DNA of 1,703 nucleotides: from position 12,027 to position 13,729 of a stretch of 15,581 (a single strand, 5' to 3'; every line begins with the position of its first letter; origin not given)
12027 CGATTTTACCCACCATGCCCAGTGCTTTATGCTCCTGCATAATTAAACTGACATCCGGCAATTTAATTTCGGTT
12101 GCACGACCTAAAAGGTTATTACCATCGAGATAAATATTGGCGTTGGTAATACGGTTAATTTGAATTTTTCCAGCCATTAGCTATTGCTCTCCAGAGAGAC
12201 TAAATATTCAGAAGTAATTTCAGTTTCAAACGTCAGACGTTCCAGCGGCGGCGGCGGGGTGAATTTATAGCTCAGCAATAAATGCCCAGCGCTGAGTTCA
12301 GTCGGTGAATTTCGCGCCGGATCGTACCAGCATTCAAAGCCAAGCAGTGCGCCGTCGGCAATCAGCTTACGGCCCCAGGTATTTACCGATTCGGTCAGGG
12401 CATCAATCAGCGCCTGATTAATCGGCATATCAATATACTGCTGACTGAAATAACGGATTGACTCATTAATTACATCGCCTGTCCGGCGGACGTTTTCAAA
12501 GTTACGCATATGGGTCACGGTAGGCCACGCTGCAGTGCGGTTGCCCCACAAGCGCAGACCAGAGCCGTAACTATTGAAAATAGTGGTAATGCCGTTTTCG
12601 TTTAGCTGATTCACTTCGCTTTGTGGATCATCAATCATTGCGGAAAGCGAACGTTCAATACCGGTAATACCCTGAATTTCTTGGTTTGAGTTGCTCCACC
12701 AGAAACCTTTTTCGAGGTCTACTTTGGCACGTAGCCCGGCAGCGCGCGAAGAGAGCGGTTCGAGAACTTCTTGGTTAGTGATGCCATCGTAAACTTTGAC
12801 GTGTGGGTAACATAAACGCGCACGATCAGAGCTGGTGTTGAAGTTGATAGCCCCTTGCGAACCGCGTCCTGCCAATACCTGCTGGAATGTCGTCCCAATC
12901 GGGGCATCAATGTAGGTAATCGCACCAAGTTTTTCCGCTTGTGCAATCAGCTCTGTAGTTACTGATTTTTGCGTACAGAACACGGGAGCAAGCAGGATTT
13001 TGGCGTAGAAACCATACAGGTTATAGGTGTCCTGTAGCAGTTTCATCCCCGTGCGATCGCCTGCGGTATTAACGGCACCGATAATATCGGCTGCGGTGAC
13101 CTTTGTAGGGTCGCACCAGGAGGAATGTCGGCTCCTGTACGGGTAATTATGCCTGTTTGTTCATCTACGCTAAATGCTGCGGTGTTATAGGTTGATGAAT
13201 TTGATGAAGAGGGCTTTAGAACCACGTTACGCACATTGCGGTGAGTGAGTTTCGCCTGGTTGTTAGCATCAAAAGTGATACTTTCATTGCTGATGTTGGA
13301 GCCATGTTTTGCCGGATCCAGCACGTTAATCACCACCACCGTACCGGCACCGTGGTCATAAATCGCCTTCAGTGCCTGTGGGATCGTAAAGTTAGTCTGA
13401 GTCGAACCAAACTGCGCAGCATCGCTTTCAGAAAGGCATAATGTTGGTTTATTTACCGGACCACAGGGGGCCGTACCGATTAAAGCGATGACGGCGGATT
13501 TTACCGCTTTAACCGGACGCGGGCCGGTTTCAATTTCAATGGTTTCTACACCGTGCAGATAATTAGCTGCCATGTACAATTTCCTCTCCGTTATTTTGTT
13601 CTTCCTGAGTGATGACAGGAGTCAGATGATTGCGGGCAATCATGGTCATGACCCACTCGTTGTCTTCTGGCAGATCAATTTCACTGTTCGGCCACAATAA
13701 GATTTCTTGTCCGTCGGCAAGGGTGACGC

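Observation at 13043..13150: Tail sheath gene is split by a frameshift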

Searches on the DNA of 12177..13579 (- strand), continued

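Call 29: get_annotated_region(hit=H31, flank=12000)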
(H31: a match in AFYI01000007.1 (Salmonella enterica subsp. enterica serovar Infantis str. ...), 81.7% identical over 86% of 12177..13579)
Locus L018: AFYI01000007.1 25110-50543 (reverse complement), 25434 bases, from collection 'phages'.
description: Salmonella enterica subsp. enterica serovar Infantis str. SARB27 SEENIN0B_Contig0.7, whole genome shotgun sequence.
organism: Salmonella enterica subsp. enterica serovar Infantis str. SARB27 (NCBI taxid 596155)
taxonomy: Bacteria; Pseudomonadati; Pseudomonadota; Gammaproteobacteria; Enterobacterales; Enterobacteriaceae; Salmonella
host: Homo sapiens; source: -; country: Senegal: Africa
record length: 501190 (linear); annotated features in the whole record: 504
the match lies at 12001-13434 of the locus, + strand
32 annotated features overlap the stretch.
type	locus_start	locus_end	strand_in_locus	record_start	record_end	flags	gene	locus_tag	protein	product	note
CDS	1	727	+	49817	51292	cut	-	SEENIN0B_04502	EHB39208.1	MFS transporter, sugar porter family protein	KEGG: ecl:EcolC_3998 3.8e-246 sugar transporter; Psort location: CytoplasmicMembrane, score: 10.00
CDS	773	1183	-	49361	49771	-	-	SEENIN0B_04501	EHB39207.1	protein PsiE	Psort location: CytoplasmicMembrane, score: 10.00; locus tag in AE006468 is STM4226; yjbA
CDS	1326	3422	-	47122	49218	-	-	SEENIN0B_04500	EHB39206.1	hypothetical protein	Psort location: OuterMembrane, score: 9.52; locus tag in AE006468 is STM4225; yjbH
CDS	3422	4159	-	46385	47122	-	-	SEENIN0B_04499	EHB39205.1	hypothetical protein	Psort location: CytoplasmicMembrane, score: 9.86; locus tag in AE006468 is STM4224; yjbG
CDS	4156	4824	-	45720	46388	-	-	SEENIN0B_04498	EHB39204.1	hypothetical protein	locus tag in AE006468 is STM4223; yjbF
CDS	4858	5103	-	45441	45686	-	-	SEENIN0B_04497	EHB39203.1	hypothetical protein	KEGG: llm:llmg_0458 1.3e-05 hypothetical protein K00689; Psort location: Extracellular, score: 9.65; locus tag in ...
CDS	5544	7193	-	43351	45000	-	-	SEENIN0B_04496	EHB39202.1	glucose-6-phosphate isomerase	KEGG: sew:SeSA_A4412 4.0e-299 pgi; glucose-6-phosphate isomerase K01810; Psort location: Cytoplasmic, score: 9.97; ...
CDS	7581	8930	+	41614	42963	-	-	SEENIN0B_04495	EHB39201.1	aspartate kinase, monofunctional class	KEGG: sew:SeSA_A4411 8.9e-231 lysC; aspartate kinase III K00928; Psort location: Cytoplasmic, score: 8.96; locus tag in ...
CDS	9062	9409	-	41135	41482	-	-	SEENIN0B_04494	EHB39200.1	Mor transcription activator family protein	locus tag in AE006468 is STM4219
CDS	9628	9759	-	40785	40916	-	-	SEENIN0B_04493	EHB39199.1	hypothetical protein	-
CDS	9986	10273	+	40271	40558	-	-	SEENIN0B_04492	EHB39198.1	hypothetical protein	Psort location: CytoplasmicMembrane, score: 10.00; locus tag in AE006468 is STM4218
CDS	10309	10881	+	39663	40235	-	-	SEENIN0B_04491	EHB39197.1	transglycosylase SLT domain protein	KEGG: bbr:BB3638 1.7e-62 putative lytic murein transglycosylase precursor K01238; Psort location: Periplasmic, score: ...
CDS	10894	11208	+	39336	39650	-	-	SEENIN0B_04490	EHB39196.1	hypothetical protein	KEGG: afo:Afer_1799 0.0067 ATP synthase F0, B subunit; K02109 F-type H+-transporting ATPase subunit b; locus tag in ...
CDS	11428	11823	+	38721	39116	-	-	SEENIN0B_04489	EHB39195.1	gp37 protein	locus tag in AE006468 is STM4215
CDS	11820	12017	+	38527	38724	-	-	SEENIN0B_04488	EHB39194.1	hypothetical protein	locus tag in AE006468 is STM4214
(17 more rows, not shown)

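Call 30: get_annotated_region(hit=H35, flank=1000)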
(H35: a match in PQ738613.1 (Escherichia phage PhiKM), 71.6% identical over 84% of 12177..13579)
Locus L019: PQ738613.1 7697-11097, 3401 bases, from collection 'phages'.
description: Escherichia phage PhiKM, partial genome.
organism: Escherichia phage PhiKM (NCBI taxid 3386303)
taxonomy: Viruses; Duplodnaviria; Heunggongvirae; Uroviricota; Caudoviricetes; Bcepmuvirus
host: Escherichia coli (uropathogenic); source: multidrug-resistant urinary tract infection; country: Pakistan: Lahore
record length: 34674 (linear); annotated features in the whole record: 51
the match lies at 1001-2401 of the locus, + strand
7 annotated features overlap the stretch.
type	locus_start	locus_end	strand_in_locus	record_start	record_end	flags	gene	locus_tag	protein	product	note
CDS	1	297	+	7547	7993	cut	-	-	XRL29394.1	hypothetical protein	Mup36, J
CDS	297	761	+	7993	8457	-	-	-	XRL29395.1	hypothetical protein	-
CDS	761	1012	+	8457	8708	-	-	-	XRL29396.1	hypothetical protein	-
CDS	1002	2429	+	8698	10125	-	-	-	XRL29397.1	tail sheath monomer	GpFI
CDS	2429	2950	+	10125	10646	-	-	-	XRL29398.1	tail tube protein FII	-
CDS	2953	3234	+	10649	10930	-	-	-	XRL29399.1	hypothetical protein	-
CDS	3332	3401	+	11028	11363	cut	-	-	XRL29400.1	tail protein E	-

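Call 45: search_dna_similar(query=L001:3431-3516:+, collection=ecoli_genomes, mode=near, max_rows=12, rows=spread)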
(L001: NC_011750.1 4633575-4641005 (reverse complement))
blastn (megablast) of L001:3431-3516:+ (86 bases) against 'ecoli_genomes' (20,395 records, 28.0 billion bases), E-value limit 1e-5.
Records with a match: 189; places in all: 191; records where one place covers at least 80% of the query: 189.
Genomes with a match: 189 of 5426; with a place that covers at least 80% of the query: 189. Places per genome that has any: lowest 1, median 1, highest 2. On chromosomes: 191 places; on plasmids: 0.
Best place of each record, by identity: >=99% 21; 95-99% 168.
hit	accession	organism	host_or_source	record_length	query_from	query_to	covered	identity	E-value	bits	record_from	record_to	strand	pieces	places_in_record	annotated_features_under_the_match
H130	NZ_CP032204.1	Escherichia coli strain AR_0013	missing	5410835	1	86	100%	100.0%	1e-36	159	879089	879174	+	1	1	phage tail sheath subtilisin-like domain-containing protein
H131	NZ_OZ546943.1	Escherichia coli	Homo sapiens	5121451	1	86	100%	100.0%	1e-36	159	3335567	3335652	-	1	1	phage tail sheath subtilisin-like domain-containing protein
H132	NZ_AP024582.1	Escherichia coli strain Ec387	Sus scrofa domesticus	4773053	1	86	100%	98.8%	5e-35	154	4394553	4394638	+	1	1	phage tail sheath subtilisin-like domain-containing protein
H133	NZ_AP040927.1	Escherichia coli strain d1-58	Homo sapiens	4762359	1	86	100%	98.8%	5e-35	154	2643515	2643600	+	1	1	phage tail sheath subtilisin-like domain-containing protein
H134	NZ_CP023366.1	Escherichia coli strain 1428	canine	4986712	1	86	100%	97.7%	2e-33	148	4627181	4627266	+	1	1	phage tail sheath subtilisin-like domain-containing protein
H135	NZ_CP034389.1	Escherichia coli strain RS571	Homo sapiens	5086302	1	86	100%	97.7%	2e-33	148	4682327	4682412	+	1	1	phage tail sheath subtilisin-like domain-containing protein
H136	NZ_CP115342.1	Escherichia coli strain CUVET21-1780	dog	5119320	1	86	100%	97.7%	2e-33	148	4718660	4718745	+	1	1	phage tail sheath subtilisin-like domain-containing protein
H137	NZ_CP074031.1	Escherichia coli strain PK12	Pig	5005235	1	86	100%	97.7%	2e-33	148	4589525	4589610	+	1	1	phage tail sheath subtilisin-like domain-containing protein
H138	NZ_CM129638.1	Escherichia coli strain 1532MA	Homo sapiens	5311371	1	86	100%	97.7%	2e-33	148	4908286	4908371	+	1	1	phage tail sheath subtilisin-like domain-containing protein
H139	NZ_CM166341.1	Escherichia coli strain CH10508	Homo sapiens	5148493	1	86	100%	97.7%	2e-33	148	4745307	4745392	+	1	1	phage tail sheath subtilisin-like domain-containing protein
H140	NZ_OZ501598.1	Escherichia coli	Homo sapiens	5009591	1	86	100%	97.7%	2e-33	148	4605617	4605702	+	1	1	phage tail sheath subtilisin-like domain-containing protein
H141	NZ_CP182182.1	Escherichia coli strain EC19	pig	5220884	1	86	100%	96.5%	1e-31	143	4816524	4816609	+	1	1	phage tail sheath subtilisin-like domain-containing protein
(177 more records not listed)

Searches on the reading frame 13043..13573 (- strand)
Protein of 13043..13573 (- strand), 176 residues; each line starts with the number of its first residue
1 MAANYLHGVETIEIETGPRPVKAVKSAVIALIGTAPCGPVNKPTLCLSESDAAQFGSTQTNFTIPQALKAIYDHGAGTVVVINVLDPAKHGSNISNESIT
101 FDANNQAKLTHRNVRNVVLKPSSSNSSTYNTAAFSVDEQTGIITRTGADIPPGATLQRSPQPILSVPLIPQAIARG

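Call 16: find_encoding_contigs(protein=window:13043-13573:-, flank=10000, max_places=10)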
Protein window:13043-13573:- (176 aa): 6 contigs read that carry it; 3 places shown.
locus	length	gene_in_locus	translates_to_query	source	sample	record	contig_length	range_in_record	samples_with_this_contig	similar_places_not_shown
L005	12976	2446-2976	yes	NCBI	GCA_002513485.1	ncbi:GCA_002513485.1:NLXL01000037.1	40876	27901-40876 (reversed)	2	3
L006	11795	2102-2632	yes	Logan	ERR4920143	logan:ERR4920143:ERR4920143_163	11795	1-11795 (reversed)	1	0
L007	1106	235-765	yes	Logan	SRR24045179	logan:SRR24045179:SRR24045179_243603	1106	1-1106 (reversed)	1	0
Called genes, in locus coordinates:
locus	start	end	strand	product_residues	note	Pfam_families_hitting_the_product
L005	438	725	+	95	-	PF13272:Holin_2-3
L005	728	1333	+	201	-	PF01464:SLT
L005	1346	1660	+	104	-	-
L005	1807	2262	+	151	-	PF09646:Gp37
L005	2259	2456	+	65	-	-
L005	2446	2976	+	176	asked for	PF22671:Gp18_domIII_N (weak)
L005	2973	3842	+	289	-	PF04984:Phage_sheath_1, PF17482:Phage_sheath_1C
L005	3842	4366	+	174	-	PF04985:Phage_tube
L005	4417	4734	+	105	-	PF10109:Phage_TAC_7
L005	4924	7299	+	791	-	PF10145:PhageMin_Tail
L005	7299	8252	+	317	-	PF06995:Phage_P2_GpU, PF25600:TRIM_CC (faint), PF18433:DUF5610 (faint)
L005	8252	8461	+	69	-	PF05489:Phage_tail_X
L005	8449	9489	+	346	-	PF05954:Phage_GPD, PF24032:YQBQ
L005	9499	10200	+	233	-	PF04717:Phage_base_V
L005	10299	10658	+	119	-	PF04965:GPW_gp25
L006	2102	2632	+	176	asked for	PF22671:Gp18_domIII_N (weak)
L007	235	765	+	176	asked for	PF22671:Gp18_domIII_N (weak)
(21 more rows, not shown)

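Call 22: list_cluster_members(proteins=[L001:3007-4428:+, window:13046-13573:-, window:12180-13046:-, L008:9474-9974:+])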
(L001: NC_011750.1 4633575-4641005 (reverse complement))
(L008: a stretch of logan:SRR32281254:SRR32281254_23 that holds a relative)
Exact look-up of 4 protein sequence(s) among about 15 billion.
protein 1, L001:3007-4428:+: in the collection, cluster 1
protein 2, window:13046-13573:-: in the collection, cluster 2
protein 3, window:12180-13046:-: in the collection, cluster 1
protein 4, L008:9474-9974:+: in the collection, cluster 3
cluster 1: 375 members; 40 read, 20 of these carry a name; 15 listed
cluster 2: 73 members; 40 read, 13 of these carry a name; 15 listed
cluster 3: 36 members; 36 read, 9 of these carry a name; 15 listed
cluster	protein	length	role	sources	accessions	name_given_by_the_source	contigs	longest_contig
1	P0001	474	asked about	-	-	phage tail sheath family protein [Escherichia coli] | phage tail sheath protein FI | Phage tail sheath family protein n=6 Tax=Escherichia coli TaxID=562 RepID=A0A210GRB9_ECOLX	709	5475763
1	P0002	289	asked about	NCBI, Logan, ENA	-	-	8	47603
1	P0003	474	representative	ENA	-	-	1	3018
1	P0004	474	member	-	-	phage tail sheath family protein [Escherichia coli] | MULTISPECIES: phage tail sheath family protein [Escherichia]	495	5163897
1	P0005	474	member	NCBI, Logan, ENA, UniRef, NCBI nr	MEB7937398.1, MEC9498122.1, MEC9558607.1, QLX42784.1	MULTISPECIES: phage tail sheath subtilisin-like domain-containing protein [Escherichia] | phage tail sheath subtilisin-like domain-containing protein n=1 Tax=Escherichia TaxID=561 ...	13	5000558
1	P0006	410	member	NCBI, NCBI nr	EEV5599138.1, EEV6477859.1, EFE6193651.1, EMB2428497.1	phage tail sheath subtilisin-like domain-containing protein, partial [Escherichia coli] | phage tail sheath family protein [Escherichia coli]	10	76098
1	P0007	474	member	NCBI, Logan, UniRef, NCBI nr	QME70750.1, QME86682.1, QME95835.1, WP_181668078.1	phage tail sheath family protein [Escherichia fergusonii] | phage tail sheath subtilisin-like domain-containing protein n=1 Tax=Escherichia ...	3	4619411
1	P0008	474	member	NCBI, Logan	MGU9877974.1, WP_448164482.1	phage tail sheath subtilisin-like domain-containing protein [Escherichia coli]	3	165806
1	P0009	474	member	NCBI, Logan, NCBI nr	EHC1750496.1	phage tail sheath family protein [Escherichia coli]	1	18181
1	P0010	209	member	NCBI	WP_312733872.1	phage tail sheath family protein, partial [Escherichia coli]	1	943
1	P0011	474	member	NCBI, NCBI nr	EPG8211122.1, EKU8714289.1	phage tail sheath subtilisin-like domain-containing protein [Escherichia coli] | phage tail sheath family protein [Escherichia coli]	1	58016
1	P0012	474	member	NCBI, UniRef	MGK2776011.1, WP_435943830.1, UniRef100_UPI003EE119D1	phage tail sheath subtilisin-like domain-containing protein [Escherichia coli] | phage tail sheath subtilisin-like domain-containing protein n=1 Tax=Escherichia coli ...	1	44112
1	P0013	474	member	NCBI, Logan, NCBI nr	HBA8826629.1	TPA: phage tail sheath family protein [Escherichia coli] | phage tail sheath family protein [Escherichia coli]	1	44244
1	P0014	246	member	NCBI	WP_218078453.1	phage tail sheath subtilisin-like domain-containing protein, partial [Escherichia coli]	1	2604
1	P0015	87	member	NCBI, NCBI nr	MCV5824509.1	phage tail sheath subtilisin-like domain-containing protein, partial [Escherichia coli] | phage tail sheath subtilisin-like domain-containing protein [Escherichia coli]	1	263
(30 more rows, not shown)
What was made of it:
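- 13043..13573 (-): 5' sheath fragment (ORF A, 176 aa from the ATG; an in-frame TTG lies at 13579). It has 154 native residues, then 22 out-of-frame residues (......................) and TGA at 13045-13043. This exact protein is found on 5-6 public contigs (calls 16, 22).
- Intact proteins were seen on 709 + 495 contigs, against 5 + 1 for the frameshifted products (call 22). The allele is very rare (call 22).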

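Call 25: search_protein_families(library=pfam, proteins=[P0001, window:13046-13573:-], max_evalue=0.01)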
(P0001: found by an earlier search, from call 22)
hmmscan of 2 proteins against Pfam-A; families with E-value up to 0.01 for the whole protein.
P0001 (474 aa): 3 families
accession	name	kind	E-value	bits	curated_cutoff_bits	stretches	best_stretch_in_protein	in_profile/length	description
PF04984.19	Phage_sheath_1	-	6.4e-31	107.9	31.4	1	182-357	2-168/168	Phage tail sheath protein subtilisin-like domain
PF17482.7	Phage_sheath_1C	-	6.4e-18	65.2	26.9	1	366-463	6-104/104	Phage tail sheath C-terminal domain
PF22671.1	Gp18_domIII_N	-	6.2e-05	23.6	27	1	28-84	3-58/58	Tail sheath protein Gp18 domain III N-terminal region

window:13046-13573:- (176 aa): 1 family
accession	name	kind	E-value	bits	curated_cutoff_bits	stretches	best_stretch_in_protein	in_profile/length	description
PF22671.1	Gp18_domIII_N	-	1.7e-05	25.4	27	1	28-84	3-58/58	Tail sheath protein Gp18 domain III N-terminal region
